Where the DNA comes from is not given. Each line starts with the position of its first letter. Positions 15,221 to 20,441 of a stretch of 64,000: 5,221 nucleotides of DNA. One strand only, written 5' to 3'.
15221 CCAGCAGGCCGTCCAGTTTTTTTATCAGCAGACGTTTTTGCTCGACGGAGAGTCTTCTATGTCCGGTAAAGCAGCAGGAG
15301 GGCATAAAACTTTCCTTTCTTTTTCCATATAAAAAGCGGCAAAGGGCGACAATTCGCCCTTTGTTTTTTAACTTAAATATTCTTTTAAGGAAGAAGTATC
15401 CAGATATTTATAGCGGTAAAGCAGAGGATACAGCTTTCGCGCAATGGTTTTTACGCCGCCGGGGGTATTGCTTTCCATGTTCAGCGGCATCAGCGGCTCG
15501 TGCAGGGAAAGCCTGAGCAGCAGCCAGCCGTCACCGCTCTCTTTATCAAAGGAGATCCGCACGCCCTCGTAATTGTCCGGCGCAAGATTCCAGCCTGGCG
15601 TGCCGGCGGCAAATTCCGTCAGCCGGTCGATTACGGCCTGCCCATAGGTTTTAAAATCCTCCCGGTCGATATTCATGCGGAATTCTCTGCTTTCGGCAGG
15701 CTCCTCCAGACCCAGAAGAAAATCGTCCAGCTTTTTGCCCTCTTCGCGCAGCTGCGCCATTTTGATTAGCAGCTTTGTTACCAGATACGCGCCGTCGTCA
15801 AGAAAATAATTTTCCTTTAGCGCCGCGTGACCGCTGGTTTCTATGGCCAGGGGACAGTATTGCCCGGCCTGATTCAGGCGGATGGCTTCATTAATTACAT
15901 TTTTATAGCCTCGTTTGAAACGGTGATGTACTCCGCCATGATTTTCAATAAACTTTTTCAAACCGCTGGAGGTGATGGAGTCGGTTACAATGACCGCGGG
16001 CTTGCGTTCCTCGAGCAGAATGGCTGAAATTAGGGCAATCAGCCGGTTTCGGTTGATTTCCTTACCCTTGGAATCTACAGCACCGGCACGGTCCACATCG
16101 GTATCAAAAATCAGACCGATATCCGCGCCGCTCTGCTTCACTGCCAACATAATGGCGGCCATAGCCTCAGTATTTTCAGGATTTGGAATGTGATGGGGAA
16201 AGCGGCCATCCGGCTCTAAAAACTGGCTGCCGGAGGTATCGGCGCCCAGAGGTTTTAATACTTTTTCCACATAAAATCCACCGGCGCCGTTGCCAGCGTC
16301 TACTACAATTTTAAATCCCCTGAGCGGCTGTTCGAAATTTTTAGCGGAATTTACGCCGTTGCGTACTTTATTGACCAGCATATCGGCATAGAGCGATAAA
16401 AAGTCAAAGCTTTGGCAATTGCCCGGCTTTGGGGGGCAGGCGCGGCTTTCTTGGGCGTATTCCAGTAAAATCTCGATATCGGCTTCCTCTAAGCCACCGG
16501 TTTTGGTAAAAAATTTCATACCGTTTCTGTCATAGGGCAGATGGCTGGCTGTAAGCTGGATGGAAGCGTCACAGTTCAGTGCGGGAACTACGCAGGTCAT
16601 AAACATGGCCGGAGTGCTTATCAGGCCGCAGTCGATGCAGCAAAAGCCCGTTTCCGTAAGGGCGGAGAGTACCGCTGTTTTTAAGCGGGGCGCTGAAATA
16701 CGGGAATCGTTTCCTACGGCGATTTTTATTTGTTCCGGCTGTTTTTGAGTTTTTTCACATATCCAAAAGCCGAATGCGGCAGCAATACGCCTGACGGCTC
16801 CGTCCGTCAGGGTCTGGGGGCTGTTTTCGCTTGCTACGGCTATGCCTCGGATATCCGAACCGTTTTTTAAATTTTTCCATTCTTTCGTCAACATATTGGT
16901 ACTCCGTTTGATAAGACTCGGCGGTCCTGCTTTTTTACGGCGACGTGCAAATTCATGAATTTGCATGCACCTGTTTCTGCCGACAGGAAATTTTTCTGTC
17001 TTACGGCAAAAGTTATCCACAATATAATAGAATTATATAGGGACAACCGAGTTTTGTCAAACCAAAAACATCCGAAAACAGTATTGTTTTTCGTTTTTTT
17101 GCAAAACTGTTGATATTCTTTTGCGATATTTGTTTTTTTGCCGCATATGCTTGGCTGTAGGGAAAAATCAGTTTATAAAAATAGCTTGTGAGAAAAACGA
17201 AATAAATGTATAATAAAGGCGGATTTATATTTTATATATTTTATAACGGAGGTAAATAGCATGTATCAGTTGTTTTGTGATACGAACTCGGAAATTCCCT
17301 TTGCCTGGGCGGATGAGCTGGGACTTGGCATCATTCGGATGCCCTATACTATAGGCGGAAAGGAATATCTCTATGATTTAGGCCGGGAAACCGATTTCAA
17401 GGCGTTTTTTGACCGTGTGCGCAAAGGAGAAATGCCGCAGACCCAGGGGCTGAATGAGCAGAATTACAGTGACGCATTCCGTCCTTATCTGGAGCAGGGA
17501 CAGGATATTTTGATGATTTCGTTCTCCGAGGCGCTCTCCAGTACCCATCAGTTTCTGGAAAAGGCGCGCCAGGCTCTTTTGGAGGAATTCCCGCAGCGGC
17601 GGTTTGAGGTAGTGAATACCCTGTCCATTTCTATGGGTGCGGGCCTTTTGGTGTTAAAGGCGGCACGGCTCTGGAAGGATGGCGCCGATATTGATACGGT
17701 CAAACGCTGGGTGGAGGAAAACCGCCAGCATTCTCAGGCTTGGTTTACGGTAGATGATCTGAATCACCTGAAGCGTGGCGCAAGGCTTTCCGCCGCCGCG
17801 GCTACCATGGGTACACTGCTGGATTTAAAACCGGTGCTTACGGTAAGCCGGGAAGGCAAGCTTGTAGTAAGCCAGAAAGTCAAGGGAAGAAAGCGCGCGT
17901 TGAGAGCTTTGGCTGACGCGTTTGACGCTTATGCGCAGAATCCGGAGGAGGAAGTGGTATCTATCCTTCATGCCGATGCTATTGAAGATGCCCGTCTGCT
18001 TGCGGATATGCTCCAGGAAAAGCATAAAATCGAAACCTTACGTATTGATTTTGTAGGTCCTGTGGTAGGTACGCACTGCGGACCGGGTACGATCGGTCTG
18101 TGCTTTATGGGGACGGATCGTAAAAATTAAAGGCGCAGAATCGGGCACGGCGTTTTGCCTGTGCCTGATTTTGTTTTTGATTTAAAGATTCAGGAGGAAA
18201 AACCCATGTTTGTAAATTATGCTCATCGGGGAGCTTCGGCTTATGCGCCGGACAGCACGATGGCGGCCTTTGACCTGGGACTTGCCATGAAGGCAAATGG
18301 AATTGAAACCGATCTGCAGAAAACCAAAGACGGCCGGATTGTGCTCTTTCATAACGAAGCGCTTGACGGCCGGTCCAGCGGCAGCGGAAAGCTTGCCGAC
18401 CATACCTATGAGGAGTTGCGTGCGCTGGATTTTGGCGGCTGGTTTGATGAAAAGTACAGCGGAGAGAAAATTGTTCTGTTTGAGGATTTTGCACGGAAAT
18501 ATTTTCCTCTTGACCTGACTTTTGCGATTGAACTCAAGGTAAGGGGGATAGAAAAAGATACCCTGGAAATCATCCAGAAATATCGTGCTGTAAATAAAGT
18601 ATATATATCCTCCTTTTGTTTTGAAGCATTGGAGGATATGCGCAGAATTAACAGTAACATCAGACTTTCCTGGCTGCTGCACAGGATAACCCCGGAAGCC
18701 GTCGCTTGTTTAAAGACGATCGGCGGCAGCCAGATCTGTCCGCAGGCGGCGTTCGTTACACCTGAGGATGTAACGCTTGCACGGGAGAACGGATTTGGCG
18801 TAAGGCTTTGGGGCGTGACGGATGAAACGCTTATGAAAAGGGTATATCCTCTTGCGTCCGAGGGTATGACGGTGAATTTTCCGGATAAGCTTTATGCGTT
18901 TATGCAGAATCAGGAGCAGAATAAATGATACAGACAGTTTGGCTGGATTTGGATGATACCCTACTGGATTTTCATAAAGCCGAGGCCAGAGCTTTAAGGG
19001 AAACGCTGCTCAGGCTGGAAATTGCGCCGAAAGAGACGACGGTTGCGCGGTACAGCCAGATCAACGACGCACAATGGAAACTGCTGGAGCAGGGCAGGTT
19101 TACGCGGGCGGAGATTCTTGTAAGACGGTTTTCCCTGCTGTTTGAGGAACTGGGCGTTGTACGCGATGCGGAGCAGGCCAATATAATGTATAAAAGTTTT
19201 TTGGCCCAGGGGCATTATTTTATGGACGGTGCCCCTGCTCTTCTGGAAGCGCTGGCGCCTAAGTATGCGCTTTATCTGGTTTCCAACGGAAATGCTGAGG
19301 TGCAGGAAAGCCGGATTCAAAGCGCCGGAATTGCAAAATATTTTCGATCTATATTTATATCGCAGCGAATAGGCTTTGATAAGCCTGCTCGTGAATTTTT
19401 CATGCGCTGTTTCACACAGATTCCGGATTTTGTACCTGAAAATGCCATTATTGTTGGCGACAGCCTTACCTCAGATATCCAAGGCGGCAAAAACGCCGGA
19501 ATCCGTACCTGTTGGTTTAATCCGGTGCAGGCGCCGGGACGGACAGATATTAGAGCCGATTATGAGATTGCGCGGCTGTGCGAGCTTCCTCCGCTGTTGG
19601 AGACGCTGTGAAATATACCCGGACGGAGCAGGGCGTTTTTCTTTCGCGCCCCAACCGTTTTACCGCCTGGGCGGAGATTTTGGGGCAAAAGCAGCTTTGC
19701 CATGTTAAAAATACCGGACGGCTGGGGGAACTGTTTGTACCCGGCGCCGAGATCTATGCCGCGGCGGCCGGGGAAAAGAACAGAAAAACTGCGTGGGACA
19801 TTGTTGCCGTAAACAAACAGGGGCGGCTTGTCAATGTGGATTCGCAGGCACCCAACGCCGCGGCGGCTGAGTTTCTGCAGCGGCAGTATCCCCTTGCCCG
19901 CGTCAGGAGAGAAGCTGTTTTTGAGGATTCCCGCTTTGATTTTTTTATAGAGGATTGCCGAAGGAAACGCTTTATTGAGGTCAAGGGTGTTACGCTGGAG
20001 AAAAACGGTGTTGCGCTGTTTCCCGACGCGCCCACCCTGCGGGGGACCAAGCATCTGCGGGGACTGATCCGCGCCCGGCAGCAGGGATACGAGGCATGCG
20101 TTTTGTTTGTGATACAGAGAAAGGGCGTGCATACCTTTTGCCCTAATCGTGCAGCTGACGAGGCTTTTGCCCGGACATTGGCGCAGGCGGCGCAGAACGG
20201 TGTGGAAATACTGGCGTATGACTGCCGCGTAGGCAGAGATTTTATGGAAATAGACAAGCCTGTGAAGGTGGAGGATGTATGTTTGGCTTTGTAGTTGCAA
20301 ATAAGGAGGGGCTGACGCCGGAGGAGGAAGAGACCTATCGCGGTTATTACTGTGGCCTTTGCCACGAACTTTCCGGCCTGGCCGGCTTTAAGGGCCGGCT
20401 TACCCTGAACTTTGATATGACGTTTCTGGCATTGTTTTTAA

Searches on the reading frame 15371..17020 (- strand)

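Call 36: search_protein_families(library=ncbifam, max_evalue=0.00001, proteins=[window:15371-17020:-])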
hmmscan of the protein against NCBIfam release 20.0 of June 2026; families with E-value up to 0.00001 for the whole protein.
window:15371-17020:- (550 aa): 5 families
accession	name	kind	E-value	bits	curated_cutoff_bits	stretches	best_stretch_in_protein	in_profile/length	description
TIGR03990.1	Arch_GlmM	equivalog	2e-65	221.4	439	1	51-530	3-440/444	phosphoglucosamine mutase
NF046027.1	PhglucPhmanMutPgmG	equivalog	1e-54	185.9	600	1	69-526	21-442/460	phosphoglucomutase/phosphomannomutase PgmG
NF007088.0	PRK09542.1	equivalog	1.6e-47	162.6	618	1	55-530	15-449/456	phosphomannomutase/phosphoglucomutase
TIGR01455.1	glmM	equivalog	8.9e-38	130.1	447.55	1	79-439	19-365/442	phosphoglucosamine mutase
NF011943.0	PRK15414.1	subfamily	7.3e-29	101.1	801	1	76-418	25-355/456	phosphomannomutase CpsG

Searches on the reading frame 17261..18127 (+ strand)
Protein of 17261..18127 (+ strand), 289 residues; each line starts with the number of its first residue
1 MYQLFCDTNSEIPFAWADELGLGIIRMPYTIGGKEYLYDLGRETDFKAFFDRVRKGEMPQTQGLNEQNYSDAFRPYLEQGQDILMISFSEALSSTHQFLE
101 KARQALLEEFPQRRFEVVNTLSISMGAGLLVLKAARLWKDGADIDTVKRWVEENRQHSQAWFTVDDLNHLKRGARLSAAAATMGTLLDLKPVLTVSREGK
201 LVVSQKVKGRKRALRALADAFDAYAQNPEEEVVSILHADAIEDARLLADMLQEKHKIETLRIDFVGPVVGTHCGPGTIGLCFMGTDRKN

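Call 37: search_protein_families(library=ncbifam, max_evalue=0.00001, proteins=[window:17261-18127:+])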
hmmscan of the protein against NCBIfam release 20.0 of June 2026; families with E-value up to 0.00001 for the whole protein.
window:17261-18127:+ (289 aa): 2 families
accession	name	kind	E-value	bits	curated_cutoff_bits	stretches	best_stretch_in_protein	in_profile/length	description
TIGR00762.1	DegV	domain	3.1e-69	233.3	99.7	1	3-282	2-275/276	DegV family EDD domain-containing protein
NF038249.1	fatty_FakB1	equivalog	3.8e-32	111.6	350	1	12-285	13-282/286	fatty acid kinase binding subunit FakB1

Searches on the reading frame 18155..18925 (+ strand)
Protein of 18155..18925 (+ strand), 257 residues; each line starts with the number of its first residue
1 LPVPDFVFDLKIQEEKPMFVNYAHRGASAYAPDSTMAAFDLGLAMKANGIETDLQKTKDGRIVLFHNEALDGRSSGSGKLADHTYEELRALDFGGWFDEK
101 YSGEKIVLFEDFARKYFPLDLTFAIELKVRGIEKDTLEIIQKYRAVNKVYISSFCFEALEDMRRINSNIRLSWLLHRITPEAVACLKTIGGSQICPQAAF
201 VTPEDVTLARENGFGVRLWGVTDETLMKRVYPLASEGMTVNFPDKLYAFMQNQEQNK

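Call 37: search_protein_families(library=ncbifam, max_evalue=0.00001, proteins=[window:18155-18925:+])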
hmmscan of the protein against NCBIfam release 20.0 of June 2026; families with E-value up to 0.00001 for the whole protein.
window:18155-18925:+ (257 aa): 3 families
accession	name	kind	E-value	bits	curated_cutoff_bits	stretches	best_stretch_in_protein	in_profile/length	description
NF006989.0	PRK09454.1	equivalog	4.3e-32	111.4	264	1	17-248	8-243/251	glycerophosphodiester phosphodiesterase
NF053857.1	LysphglycPlipDStph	equivalog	1.6e-19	70.4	450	1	21-167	48-207/305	lysophosphatidylglycerol phospholipase D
NF008354.0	PRK11143.1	equivalog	7.2e-12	44.9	254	1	18-74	30-86/359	glycerophosphodiester phosphodiesterase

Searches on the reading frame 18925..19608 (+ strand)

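Call 37: search_protein_families(library=ncbifam, max_evalue=0.00001, proteins=[window:18925-19608:+])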
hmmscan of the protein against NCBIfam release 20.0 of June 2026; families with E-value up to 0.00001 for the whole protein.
window:18925-19608:+ (228 aa): 16 families
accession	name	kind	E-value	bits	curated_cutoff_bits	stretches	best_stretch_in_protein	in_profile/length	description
TIGR02254.1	YjjG_YfnB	equivalog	1.6e-59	201.1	159.9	1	3-221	2-219/223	YjjG family noncanonical pyrimidine nucleotidase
NF052576.1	PymNtasePynAStpc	equivalog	7.9e-55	185.9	350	1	5-226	6-228/229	pyrimidine 5'-nucleotidase PynA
NF006976.0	PRK09449.1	equivalog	1.7e-37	129.1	183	1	3-225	4-222/225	pyrimidine 5'-nucleotidase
TIGR02253.1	CTE7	subfamily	3.5e-30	105.4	169.75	1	1-221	1-220/221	TIGR02253 family HAD-type hydrolase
TIGR02252.1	DREG-2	subfamily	3e-15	56.6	155.2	1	4-197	2-203/203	HAD hydrolase, REG-2-like, family IA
TIGR01549.1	HAD-SF-IA-v1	subfamily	9e-14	52.1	23.3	1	94-192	58-149/149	HAD-IA family hydrolase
NF053830.1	RUBPPhHalo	equivalog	1.7e-13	50.7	330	1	100-221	105-230/234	ribulose-1,5-bisphosphate 5-phosphatase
NF008018.0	PRK10748.1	equivalog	6.3e-13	48.4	225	1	102-203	117-212/238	5-amino-6-(5-phospho-D-ribitylamino)uracil phosphatase YigB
TIGR01428.1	HAD_type_II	equivalog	1.1e-12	48.4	125.4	1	5-199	4-191/197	haloacid dehalogenase type II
NF009804.0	PRK13288.1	equivalog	5.1e-09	35.9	218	1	112-196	97-179/215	pyrophosphatase PpaX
NF009695.0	PRK13222.1-2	equivalog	2.1e-08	34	225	1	2-195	6-190/226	phosphoglycolate phosphatase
TIGR01668.1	YqeG_hyp_ppase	hypoth_equivalog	3.4e-08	33.2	89.1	1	115-206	61-143/170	YqeG family HAD IIIA-type phosphatase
TIGR01662.1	HAD-SF-IIIA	subfamily_domain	1.1e-06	28.8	44.6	0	100-200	27-140/141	HAD-IIIA family hydrolase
TIGR01509.1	HAD-SF-IA-v3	subfamily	1.5e-06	28.5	29.4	0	80-197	47-153/154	HAD-IA family hydrolase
TIGR01460.1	HAD-SF-IIA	subfamily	2e-06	27.8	100.15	0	173-197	216-242/246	HAD-IIA family hydrolase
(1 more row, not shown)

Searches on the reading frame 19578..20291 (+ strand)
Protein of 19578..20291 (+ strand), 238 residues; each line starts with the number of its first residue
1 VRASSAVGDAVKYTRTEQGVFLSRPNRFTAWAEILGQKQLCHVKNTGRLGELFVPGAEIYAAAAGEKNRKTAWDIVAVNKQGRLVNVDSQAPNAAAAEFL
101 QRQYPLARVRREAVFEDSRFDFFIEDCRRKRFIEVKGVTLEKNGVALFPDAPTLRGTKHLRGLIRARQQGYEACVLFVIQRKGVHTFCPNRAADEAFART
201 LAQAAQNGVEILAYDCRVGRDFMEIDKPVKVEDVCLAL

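Call 37: search_protein_families(library=ncbifam, max_evalue=0.00001, proteins=[window:19578-20291:+])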
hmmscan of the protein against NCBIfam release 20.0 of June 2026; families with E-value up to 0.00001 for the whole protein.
window:19578-20291:+ (238 aa): 1 family
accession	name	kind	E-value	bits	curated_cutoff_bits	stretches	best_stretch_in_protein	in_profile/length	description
TIGR00230.1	sfsA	equivalog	2.4e-52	177.6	126.45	1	13-221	7-222/234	DNA/RNA nuclease SfsA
